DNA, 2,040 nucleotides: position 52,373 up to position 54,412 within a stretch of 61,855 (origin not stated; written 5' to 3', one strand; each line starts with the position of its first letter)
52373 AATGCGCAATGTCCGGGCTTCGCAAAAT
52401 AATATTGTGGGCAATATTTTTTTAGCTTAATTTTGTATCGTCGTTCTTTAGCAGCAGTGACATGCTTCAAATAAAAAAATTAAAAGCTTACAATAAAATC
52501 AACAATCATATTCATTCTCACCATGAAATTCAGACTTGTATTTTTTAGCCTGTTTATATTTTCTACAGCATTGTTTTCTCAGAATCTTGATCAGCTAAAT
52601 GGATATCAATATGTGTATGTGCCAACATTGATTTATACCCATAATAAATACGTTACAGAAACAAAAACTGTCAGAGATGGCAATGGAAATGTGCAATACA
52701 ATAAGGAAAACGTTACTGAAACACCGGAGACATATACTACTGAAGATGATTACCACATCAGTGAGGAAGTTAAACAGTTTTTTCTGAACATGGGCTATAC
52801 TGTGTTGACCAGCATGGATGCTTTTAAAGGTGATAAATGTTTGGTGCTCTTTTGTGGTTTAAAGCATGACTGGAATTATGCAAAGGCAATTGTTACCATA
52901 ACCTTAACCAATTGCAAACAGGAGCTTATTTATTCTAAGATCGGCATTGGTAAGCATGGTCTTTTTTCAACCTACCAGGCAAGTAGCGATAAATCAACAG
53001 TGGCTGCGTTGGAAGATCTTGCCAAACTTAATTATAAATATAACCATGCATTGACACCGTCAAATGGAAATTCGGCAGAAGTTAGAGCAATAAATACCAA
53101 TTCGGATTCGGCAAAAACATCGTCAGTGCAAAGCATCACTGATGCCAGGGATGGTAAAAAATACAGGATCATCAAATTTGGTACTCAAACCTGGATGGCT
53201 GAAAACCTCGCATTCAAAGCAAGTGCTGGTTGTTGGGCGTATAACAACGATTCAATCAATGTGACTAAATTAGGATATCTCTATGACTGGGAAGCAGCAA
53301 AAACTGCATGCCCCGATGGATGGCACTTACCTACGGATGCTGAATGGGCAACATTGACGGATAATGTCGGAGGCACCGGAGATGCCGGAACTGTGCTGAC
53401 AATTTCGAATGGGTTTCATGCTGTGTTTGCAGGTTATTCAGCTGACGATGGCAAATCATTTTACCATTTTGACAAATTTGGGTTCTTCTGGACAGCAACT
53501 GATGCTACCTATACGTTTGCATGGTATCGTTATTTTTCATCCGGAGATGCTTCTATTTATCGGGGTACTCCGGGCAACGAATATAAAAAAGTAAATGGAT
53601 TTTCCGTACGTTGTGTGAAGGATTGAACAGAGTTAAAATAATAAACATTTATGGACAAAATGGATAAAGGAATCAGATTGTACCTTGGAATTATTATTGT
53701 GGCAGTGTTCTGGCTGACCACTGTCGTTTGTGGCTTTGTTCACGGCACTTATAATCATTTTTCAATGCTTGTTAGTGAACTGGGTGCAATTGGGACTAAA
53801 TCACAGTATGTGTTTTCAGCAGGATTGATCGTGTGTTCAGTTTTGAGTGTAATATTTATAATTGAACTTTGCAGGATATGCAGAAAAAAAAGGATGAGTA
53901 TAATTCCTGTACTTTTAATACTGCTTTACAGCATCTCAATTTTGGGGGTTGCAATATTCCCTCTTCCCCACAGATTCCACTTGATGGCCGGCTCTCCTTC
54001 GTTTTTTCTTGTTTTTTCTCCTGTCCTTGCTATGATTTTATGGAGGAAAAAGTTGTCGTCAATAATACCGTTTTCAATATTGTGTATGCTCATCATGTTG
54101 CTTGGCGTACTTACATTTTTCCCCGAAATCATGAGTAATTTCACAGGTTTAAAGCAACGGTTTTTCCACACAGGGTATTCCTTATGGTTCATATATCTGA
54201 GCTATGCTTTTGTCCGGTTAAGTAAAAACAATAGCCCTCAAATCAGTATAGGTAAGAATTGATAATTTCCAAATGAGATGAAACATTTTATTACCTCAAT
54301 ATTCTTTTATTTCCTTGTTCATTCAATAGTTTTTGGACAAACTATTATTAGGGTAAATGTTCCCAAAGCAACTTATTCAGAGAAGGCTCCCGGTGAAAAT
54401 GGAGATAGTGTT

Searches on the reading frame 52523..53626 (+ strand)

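Call 78: search_protein_families(library=pfam, proteins=[window:52523-53626:+])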
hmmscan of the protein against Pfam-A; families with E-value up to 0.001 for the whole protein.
window:52523-53626:+ (367 aa): 2 families
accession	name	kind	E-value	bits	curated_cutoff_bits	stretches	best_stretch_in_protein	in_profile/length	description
PF09603.15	Fib_succ_major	-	3.2e-26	93.2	33.9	1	217-366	1-187/187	Fibrobacter succinogenes major domain (Fib_succ_major)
PF07603.17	Lcl_C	-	7.4e-05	23.5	34.9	1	251-365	29-116/117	Lcl C-terminal domain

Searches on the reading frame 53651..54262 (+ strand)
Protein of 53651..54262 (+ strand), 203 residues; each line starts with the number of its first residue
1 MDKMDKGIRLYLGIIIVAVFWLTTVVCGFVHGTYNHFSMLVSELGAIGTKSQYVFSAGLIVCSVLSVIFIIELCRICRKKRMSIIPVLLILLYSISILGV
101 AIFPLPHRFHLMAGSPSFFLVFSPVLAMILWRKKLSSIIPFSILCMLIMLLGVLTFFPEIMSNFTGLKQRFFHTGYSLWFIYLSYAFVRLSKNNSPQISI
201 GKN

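Call 78: search_protein_families(library=pfam, proteins=[window:53651-54262:+])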
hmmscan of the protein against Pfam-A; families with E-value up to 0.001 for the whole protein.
window:53651-54262:+ (203 aa): 1 family
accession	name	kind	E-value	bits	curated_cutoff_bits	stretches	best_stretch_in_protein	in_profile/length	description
PF06197.19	DUF998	-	4.5e-16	59.5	30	1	15-183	2-181/184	Protein of unknown function (DUF998)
